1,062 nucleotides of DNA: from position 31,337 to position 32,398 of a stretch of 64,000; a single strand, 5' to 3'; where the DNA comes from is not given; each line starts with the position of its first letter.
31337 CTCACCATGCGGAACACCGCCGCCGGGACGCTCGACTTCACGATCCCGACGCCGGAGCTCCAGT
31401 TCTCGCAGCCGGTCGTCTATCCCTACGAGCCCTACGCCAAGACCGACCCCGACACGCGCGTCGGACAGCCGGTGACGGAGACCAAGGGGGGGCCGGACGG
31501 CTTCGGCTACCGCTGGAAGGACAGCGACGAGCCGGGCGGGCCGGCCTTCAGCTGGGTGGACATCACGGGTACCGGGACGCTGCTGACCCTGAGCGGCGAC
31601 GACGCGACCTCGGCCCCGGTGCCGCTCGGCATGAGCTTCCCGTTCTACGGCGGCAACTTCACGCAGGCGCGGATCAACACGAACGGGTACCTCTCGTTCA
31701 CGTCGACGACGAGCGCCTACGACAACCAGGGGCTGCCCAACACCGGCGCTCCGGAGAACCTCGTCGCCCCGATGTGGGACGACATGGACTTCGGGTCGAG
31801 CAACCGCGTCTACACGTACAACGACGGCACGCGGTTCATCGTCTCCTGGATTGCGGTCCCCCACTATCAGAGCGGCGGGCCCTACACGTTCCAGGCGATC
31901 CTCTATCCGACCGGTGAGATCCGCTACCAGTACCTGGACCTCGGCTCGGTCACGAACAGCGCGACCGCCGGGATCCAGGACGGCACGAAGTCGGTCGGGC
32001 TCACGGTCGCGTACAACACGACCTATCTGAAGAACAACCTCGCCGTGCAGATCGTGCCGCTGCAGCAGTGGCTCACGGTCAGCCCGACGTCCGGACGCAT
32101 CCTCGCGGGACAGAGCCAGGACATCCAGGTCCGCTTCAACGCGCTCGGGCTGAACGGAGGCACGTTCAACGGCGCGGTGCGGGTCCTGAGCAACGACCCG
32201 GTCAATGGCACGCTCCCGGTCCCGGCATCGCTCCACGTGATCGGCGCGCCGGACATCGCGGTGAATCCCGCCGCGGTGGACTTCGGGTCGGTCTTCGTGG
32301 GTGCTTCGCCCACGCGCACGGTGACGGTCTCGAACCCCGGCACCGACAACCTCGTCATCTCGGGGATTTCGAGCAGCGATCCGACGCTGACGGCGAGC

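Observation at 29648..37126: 2492-aa S8 protease carrying four copies of an unrecognised ~430-aa module and a T9SS sorting domain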

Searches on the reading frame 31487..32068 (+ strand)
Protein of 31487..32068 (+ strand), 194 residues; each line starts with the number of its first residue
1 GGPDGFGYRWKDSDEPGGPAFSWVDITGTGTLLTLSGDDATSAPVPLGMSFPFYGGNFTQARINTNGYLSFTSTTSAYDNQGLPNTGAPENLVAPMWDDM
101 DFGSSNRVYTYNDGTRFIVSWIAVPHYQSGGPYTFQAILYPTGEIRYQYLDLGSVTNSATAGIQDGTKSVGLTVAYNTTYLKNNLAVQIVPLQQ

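Call 7: search_protein_families(library=pfam, proteins=[window:31487-32068:+], max_evalue=1)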
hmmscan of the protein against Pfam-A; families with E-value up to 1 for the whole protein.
seq(194 aa): 2 families
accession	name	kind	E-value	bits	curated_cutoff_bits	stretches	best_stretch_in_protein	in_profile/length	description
PF06119.19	NIDO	-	1.3e-08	35.5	25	2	62-111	4-51/186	Nidogen-like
PF18341.7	PSA_CBD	-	0.02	15.3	27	1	93-119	10-35/60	PSA endolysin C-terminal cell wall binding domain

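Call 8: search_protein_families(library=ncbifam, proteins=[window:31487-32068:+], max_evalue=1)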
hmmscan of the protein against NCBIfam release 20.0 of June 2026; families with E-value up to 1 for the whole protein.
seq(194 aa): 0 families

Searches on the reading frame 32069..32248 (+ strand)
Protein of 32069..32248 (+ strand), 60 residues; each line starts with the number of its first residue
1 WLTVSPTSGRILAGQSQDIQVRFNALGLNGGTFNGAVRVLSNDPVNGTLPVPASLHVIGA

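Call 52: search_protein_families(library=pfam, proteins=[window:32069-32248:+], max_evalue=0.01)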
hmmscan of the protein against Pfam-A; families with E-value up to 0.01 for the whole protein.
seq(60 aa): 4 families
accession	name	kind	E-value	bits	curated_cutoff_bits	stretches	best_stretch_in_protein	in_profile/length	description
PF22544.2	HYDIN_VesB_CFA65-like_Ig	-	0.00097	19.8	25.5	1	2-46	49-92/100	HYDIN/CFA65/VesB-like, Ig-like domain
PF19190.6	BACON_2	-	0.0043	17.4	25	1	1-41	43-83/94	Viral BACON domain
PF07610.17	DUF1573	-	0.0077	16.7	26.1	1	4-44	47-86/98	Protein of unknown function (DUF1573)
PF24507.1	Ig_CFAP65_4th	-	0.01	16.7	27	0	3-25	26-48/76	CFAP65, fourth Ig-like domain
